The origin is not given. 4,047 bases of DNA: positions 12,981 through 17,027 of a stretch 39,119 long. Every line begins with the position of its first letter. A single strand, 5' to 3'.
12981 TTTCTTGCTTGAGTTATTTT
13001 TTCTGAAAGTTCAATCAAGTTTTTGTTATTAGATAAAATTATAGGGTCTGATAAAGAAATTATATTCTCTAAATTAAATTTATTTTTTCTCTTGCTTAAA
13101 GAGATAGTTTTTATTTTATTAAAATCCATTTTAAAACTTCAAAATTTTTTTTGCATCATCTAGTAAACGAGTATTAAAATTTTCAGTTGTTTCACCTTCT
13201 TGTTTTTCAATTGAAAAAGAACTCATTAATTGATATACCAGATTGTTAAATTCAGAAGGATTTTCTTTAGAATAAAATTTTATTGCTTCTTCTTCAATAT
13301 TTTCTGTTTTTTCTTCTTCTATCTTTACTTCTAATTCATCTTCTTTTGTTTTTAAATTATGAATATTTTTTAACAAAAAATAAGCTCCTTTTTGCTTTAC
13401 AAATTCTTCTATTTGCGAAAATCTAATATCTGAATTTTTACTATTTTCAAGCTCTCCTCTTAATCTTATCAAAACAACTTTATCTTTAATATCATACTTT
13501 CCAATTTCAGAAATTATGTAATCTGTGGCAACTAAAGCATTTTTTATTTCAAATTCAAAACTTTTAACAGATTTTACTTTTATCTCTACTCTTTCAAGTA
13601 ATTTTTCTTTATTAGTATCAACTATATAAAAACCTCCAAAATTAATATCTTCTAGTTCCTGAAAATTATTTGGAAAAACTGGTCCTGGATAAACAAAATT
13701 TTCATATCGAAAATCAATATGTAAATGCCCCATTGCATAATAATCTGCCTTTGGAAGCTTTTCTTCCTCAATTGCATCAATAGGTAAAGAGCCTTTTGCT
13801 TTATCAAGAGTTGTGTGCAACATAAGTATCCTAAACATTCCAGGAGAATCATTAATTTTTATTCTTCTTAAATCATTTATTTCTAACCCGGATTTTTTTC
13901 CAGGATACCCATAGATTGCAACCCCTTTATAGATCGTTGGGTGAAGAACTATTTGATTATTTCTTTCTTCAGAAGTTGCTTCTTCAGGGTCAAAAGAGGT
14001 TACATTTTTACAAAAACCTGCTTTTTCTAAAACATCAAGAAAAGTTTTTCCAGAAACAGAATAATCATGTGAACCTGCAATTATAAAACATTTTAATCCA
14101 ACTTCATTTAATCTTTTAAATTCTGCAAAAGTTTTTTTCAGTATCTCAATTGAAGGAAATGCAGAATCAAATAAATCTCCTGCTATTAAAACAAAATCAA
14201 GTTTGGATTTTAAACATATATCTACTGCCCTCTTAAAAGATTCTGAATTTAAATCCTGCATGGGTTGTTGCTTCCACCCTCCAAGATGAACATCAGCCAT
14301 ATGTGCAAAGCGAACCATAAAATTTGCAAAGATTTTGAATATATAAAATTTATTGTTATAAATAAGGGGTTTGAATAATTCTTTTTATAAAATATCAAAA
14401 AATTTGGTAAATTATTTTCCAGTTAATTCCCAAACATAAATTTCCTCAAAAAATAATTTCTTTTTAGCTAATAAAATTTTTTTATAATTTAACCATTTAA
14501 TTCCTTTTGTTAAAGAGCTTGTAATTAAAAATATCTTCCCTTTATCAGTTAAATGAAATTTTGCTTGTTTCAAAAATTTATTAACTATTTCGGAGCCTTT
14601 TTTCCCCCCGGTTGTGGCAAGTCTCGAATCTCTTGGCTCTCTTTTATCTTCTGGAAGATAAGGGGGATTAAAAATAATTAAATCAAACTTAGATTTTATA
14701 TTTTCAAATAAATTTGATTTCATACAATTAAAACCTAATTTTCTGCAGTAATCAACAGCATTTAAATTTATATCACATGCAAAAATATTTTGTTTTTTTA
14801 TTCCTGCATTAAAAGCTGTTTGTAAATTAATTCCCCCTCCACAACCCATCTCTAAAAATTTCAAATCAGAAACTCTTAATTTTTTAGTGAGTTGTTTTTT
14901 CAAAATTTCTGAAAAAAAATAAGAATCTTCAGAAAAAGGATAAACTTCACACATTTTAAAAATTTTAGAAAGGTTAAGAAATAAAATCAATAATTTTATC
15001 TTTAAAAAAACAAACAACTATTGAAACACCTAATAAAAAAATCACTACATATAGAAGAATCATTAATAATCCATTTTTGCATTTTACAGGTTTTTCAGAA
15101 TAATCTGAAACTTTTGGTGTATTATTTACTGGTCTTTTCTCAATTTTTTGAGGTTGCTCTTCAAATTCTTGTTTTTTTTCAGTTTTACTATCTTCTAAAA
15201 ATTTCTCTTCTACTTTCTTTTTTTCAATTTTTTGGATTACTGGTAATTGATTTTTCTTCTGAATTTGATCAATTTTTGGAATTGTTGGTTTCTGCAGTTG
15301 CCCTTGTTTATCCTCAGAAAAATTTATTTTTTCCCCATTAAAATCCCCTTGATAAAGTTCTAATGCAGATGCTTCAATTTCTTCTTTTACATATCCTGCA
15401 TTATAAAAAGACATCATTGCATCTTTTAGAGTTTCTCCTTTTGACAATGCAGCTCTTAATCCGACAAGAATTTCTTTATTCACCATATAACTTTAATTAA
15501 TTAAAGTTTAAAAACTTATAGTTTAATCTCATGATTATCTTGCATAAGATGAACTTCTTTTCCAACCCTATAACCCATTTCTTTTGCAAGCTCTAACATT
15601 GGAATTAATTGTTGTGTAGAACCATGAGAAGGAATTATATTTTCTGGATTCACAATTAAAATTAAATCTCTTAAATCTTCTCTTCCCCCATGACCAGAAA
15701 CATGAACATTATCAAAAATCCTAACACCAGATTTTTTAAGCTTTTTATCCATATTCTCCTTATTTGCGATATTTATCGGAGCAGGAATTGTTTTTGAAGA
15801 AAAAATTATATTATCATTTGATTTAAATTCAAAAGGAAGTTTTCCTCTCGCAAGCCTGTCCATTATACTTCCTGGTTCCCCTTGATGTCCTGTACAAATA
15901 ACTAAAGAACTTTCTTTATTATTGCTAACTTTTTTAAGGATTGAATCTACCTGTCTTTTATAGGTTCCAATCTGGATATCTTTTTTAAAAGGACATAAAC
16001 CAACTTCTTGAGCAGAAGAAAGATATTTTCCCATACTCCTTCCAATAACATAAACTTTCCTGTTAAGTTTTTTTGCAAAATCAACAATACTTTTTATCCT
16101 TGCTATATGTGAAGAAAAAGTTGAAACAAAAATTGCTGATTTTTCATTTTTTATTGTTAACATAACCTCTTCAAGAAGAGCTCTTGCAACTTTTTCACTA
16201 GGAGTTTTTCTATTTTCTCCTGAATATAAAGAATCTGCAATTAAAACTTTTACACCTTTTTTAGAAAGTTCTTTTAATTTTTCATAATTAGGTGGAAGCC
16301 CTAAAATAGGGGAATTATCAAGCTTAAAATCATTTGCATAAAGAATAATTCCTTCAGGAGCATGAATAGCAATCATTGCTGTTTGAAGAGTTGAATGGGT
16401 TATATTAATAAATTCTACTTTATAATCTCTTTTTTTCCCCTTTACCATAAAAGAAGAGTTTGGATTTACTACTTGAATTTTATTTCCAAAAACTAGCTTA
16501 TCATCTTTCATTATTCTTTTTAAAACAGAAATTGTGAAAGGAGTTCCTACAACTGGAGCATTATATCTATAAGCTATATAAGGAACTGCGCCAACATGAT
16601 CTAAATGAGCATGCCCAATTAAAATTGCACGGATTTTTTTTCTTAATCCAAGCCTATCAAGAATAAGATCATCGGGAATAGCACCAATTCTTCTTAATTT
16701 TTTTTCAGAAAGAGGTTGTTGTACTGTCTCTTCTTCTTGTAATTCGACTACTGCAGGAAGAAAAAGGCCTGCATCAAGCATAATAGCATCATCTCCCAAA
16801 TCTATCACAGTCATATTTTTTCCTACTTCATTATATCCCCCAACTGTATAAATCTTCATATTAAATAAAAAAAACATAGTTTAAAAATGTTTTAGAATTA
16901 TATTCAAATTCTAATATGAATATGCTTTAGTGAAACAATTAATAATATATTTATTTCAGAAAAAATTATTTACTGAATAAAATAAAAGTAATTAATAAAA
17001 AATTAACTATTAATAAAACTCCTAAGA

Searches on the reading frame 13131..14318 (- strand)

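Call 33: search_protein_families(library=pfam, proteins=[window:13131-14318:-], max_evalue=0.001)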
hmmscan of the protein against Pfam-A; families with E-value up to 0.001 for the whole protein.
window:13131-14318:- (395 aa): 2 families
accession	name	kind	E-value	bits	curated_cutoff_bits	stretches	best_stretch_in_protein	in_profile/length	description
PF00149.33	Metallophos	-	5.5e-12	47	21.5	1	3-201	2-190/191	Calcineurin-like phosphoesterase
PF12850.12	Metallophos_2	-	7.4e-05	23.2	27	1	3-221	2-142/154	Calcineurin-like phosphoesterase superfamily domain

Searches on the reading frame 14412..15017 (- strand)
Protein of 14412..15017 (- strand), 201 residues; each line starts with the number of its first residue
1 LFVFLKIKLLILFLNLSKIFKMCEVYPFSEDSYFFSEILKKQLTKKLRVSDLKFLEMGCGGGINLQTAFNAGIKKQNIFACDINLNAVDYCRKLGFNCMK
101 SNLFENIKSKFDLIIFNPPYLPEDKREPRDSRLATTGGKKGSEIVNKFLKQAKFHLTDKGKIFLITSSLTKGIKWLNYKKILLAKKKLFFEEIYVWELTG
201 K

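Call 41: search_protein_families(library=ncbifam, proteins=[window:14412-15017:-], max_evalue=0.001)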
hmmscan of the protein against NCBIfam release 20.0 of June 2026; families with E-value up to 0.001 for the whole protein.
window:14412-15017:- (201 aa): 12 families
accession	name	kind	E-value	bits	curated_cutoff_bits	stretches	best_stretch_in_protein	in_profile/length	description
NF011529.0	PRK14968.1-3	equivalog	8.1e-36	123.3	162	1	19-198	10-194/198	putative methyltransferase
NF011530.0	PRK14968.1-4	equivalog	4.6e-27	94.7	243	1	22-196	16-193/202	putative methyltransferase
TIGR00537.1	hemK_rel_arch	hypoth_equivalog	1.1e-26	93.7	87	1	26-195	2-175/179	HemK2/MTQ2 family protein methyltransferase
NF011527.0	PRK14968.1-1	equivalog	3.5e-21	75.8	242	1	23-173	12-158/192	putative methyltransferase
TIGR03534.1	RF_mod_PrmC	equivalog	2.6e-15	56.6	199.1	1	37-164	74-217/253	peptide chain release factor N(5)-glutamine methyltransferase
TIGR00536.1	hemK_fam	subfamily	1e-12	47.8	115.5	1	43-164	105-242/286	HemK family protein methyltransferase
TIGR03533.1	L3_gln_methyl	equivalog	2.3e-11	43.5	229.7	1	34-163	104-248/284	50S ribosomal protein L3 N(5)-glutamine methyltransferase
NF011528.0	PRK14968.1-2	equivalog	2.1e-10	40.5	171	1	20-171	12-162/205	putative methyltransferase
NF007023.0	PRK09489.1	equivalog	1e-08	34.7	295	1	52-164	198-301/342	16S rRNA (guanine(1207)-N(2))-methyltransferase RsmC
NF002421.0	PRK01544.1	equivalog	4.7e-07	28.9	567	1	40-126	128-222/524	bifunctional peptide chain release factor N(5)-glutamine methyltransferase PrmC/tRNA (guanosine(46)-N7)-methyltransferase TrmB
TIGR03704.1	PrmC_rel_meth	equivalog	3.2e-05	23.5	248.8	1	53-168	89-218/251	putative protein N(5)-glutamine methyltransferase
TIGR02072.1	BioC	equivalog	0.00088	19.1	184.95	0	42-115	26-102/244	malonyl-ACP O-methyltransferase BioC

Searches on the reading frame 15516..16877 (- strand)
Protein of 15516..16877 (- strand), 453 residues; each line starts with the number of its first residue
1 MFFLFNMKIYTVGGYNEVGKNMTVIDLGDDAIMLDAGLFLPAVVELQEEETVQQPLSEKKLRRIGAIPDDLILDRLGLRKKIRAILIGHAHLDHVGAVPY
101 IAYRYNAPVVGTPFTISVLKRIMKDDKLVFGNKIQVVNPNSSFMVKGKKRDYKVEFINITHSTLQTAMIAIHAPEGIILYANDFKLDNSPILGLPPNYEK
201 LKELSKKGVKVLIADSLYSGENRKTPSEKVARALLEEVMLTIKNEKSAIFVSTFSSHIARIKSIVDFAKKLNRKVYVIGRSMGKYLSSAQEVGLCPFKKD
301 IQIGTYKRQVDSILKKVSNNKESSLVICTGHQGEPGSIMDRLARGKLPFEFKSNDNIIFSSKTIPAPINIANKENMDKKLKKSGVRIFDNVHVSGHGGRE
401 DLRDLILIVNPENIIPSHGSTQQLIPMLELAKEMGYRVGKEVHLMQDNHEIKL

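Call 33: search_protein_families(library=pfam, proteins=[window:15516-16877:-], max_evalue=0.001)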
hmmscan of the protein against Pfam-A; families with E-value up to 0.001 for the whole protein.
window:15516-16877:- (453 aa): 5 families
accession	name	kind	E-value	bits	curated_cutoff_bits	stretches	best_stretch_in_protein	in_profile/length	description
PF22505.1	RNase_J_b_CASP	-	1.4e-24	86.7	27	1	248-366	3-114/126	Ribonuclease J, beta-CASP domain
PF00753.33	Lactamase_B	-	1.6e-10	41.7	22.7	1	18-131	4-93/196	Metallo-beta-lactamase superfamily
PF07521.17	RMMBL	-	5.5e-09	36.3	21.6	1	387-438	8-60/63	Zn-dependent metallo-hydrolase RNA specificity domain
PF12706.13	Lactamase_B_2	-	2.7e-06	27.6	27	1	80-184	29-143/200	Beta-lactamase superfamily domain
PF02112.21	PDEase_II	-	0.0002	21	23.7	1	27-123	29-132/340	cAMP phosphodiesterases class-II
